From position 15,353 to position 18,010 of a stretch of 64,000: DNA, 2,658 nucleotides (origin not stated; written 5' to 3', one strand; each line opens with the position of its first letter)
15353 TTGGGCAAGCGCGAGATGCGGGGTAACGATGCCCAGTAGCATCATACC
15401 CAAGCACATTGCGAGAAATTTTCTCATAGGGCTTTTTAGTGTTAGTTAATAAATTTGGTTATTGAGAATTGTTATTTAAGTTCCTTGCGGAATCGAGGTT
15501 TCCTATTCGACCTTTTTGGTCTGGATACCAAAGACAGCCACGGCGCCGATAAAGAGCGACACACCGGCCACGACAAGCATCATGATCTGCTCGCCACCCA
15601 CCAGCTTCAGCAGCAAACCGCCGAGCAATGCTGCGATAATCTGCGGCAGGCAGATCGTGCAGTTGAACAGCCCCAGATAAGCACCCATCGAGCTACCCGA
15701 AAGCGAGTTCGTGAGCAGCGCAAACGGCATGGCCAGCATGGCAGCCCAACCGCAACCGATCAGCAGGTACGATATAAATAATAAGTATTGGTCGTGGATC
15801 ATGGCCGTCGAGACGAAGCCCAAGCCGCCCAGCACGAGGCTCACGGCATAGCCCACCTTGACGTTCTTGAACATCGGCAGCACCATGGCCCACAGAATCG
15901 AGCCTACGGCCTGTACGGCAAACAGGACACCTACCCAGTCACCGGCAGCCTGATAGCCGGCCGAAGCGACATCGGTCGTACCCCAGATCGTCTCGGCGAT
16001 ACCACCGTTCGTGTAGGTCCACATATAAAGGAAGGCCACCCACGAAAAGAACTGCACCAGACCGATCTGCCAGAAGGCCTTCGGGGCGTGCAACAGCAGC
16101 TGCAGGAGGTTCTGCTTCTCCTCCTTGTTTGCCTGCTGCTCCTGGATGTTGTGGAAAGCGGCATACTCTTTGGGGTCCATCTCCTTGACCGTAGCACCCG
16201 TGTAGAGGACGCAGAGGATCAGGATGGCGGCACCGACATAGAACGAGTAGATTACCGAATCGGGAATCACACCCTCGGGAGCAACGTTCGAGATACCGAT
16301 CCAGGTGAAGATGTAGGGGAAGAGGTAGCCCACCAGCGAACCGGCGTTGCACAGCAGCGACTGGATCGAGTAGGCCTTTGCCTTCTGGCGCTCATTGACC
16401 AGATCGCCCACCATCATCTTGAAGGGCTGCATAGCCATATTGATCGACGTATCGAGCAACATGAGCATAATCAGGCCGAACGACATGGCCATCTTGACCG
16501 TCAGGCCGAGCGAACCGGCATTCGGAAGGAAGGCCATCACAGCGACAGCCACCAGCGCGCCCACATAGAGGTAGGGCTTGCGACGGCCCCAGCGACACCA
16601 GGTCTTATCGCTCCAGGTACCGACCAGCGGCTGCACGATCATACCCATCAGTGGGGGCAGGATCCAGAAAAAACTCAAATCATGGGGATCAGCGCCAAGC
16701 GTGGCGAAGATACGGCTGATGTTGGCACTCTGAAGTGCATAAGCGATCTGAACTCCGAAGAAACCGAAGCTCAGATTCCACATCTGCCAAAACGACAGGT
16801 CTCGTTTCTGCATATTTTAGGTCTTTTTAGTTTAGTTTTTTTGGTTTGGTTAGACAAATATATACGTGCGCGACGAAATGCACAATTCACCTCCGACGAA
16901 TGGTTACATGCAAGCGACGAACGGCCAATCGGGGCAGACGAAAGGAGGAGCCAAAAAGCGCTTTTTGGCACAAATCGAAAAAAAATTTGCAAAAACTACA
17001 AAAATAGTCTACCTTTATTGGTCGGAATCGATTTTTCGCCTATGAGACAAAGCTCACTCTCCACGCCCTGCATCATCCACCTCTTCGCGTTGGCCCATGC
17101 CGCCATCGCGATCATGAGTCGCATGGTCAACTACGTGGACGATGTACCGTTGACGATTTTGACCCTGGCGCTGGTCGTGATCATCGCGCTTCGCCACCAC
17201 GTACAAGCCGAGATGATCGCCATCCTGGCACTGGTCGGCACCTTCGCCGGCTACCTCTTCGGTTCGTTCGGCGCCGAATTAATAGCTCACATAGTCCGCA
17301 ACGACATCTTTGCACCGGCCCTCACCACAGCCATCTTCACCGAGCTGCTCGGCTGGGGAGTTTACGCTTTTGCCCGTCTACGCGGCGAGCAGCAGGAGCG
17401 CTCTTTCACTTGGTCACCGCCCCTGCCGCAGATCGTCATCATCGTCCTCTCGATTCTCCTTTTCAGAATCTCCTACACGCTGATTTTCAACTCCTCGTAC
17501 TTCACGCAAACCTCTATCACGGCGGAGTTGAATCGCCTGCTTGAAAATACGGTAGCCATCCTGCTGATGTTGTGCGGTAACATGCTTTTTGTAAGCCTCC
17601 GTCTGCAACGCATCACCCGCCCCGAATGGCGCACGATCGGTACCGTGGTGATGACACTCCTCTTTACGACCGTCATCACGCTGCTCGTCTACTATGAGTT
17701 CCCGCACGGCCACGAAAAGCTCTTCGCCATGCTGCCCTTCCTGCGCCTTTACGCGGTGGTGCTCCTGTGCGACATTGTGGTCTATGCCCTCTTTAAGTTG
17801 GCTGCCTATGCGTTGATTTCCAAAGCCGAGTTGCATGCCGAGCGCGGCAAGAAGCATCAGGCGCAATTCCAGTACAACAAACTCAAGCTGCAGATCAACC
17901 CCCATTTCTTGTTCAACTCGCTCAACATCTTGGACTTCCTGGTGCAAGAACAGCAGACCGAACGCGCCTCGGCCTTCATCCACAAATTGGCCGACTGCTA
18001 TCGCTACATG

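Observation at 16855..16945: Four phased AlgR-like direct repeats on the promoter of a Sus-like PUL, next to a divergent LytS/LytTR two-component operon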

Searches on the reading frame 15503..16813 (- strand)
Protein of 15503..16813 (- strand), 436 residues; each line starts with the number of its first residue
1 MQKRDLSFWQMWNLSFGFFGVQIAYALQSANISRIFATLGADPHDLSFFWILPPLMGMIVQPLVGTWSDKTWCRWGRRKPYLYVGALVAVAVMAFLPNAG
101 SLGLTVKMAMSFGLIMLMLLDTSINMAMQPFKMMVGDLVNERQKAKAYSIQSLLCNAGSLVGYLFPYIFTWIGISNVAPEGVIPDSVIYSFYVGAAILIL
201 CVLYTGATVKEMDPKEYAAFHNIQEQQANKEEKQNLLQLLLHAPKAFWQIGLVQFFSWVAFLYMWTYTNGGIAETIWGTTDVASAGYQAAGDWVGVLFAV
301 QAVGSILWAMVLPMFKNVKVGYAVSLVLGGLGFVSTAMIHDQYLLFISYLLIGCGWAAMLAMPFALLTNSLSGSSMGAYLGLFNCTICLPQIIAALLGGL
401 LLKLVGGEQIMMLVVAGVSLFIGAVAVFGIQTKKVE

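Call 3: search_protein_families(library=pfam, proteins=[window:15503-16813:-])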
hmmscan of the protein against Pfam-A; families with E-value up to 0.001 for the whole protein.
window:15503-16813:- (436 aa): 2 families
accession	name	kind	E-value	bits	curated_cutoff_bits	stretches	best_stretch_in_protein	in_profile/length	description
PF07690.21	MFS_1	-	6.7e-18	65.1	33.4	2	14-266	1-223/347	Major Facilitator Superfamily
PF13347.12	MFS_2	-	3e-10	39.7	27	1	38-371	27-343/427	MFS/sugar transport protein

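Call 40: find_homologous_proteins(query=window:15503-16813:-, max_evalue=1e-30)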
Query window:15503-16813:- (436 aa): 8000 proteins with E <= 1e-30 among 8000 candidates; the best 120 are listed.
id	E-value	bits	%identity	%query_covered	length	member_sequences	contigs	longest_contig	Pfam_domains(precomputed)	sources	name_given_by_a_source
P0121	2.3e-286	968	100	100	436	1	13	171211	PF13347.13,PF07690.22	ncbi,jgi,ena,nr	ncbi:MAG: SLC45 family MFS transporter [Rikenellaceae bacterium]|nr:SLC45 family MFS transporter [Ri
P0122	4.3e-286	967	100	100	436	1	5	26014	PF13347.13,PF07690.22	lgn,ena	-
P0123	1.1e-285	965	100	100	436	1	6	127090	PF13347.13,PF07690.22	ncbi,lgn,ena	-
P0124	1.4e-285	965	100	100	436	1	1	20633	PF13347.13,PF07690.22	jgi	-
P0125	4.1e-285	964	100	100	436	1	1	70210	PF13347.13,PF07690.22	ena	-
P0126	9.9e-285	962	99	100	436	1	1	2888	PF13347.13,PF07690.22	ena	-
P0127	5.3e-274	927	95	100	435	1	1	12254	PF13347.13,PF07690.22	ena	-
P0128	5.5e-274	927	94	100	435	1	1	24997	PF13347.13,PF07690.22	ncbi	-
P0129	2.1e-273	925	94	100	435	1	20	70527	PF13347.13,PF07690.22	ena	-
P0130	4.2e-273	924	94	100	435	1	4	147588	PF13347.13,PF07690.22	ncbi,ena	-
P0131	5.1e-273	924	94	100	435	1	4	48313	PF13347.13,PF07690.22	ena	-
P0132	6.1e-273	923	95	100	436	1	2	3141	PF13347.13,PF07690.22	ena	-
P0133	8.4e-273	923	94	100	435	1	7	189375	PF13347.13,PF07690.22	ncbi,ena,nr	ncbi:MAG: SLC45 family MFS transporter [Alistipes sp.]|nr:SLC45 family MFS transporter [Alistipes sp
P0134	9.5e-273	923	95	100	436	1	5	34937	PF13347.13,PF07690.22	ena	-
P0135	1.1e-272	923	94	100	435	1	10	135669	PF13347.13,PF07690.22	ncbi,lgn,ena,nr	ncbi:MAG: SLC45 family MFS transporter [Alistipes sp.]|nr:SLC45 family MFS transporter [Alistipes sp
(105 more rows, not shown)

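Call 47: search_protein_families(library=ncbifam, proteins=[window:15503-16813:-], max_evalue=0.001)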
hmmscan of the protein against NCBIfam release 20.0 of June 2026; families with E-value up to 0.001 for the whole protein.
window:15503-16813:- (436 aa): 2 families
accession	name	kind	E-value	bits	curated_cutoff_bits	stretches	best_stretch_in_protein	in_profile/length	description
TIGR01301.1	GPH_sucrose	subfamily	9.1e-25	87.4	511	2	19-339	14-356/476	sucrose/proton symporter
TIGR00880.1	2_A_01_02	superfamily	0.00018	21.6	131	0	55-165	9-106/141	multidrug resistance protein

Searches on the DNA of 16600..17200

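Call 60: search_rna_families(source=window, start=16600, end=17200, threshold=evalue, max_evalue=1)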
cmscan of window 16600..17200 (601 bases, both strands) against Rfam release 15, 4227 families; matches with E-value up to 1: 2.
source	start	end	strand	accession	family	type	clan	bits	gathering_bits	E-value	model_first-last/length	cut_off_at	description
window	16976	17040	+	RF01457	rli22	Gene; sRNA;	CL00114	20.8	80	0.66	1-111/111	no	Listeria sRNA rli22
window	16728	17007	+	RF02267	Vax2os1_2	Gene; lncRNA;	-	13.7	55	0.007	188-466/466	no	Vax2os1 conserved region 2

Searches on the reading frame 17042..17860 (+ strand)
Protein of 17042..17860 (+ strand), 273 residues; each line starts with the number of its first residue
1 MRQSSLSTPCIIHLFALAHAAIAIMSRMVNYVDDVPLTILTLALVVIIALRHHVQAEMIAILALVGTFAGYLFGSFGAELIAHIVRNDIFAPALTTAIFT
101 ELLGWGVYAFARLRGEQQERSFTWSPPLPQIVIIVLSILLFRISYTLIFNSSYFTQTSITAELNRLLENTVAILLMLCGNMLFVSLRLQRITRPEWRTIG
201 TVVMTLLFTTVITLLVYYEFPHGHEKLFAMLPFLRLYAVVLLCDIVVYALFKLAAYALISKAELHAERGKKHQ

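Call 69: search_protein_families(library=pfam, proteins=[window:17042-17860:+], max_evalue=10)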
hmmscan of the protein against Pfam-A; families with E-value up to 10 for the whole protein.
window:17042-17860:+ (273 aa): 3 families
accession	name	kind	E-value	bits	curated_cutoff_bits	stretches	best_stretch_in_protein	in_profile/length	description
PF09964.14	DUF2198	-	0.034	14.6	25.7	1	38-74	27-63/72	Uncharacterized protein conserved in bacteria (DUF2198)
PF17025.10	DUF5099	-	0.43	11.6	27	1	236-268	55-85/108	Domain of unknown function (DUF5099)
PF10856.13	DUF2678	-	8.1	6.9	27.8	1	123-184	53-114/118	Protein of unknown function (DUF2678)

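Call 75: search_protein_representatives(protein=window:17042-17836:+)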
Query: 265 residues. Proteins with E-value up to 0.001 (for the whole library): 176; up to 1e-10: 93; up to 1e-30: 9. The best 150 are listed.
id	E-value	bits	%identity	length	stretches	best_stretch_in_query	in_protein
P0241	5.6e-51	189.9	49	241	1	1-188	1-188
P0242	1.1e-47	179.1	43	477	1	4-264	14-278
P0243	4.4e-46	173.9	38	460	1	6-263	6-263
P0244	1.8e-42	162.1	37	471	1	6-264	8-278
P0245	2.9e-38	148.3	45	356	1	102-264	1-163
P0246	1.2e-36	143.0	37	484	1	4-257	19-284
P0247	2.8e-36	141.8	51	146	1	1-135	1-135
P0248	2.7e-33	132.0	38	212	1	1-203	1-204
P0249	1.4e-31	126.4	31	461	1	8-264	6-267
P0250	9.9e-29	117.1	33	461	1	6-256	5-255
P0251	8.3e-28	114.1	31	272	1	5-257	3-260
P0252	2.6e-27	112.5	32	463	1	10-264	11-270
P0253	1.3e-25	106.9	30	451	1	10-259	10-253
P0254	7.6e-25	104.4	29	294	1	10-264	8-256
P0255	5.4e-24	101.6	28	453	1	8-248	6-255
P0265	1.9e-20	90.0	26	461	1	7-259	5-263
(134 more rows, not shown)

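Call 76: find_encoding_contigs(protein=P0265, flank=6000, max_places=2)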
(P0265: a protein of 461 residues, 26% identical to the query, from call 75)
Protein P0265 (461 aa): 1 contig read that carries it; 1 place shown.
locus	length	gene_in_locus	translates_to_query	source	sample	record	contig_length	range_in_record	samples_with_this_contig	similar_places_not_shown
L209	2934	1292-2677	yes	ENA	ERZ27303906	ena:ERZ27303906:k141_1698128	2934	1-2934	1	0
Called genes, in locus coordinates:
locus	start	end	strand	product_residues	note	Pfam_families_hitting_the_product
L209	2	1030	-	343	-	?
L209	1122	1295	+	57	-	-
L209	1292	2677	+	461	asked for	PF06580:His_kinase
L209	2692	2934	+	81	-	?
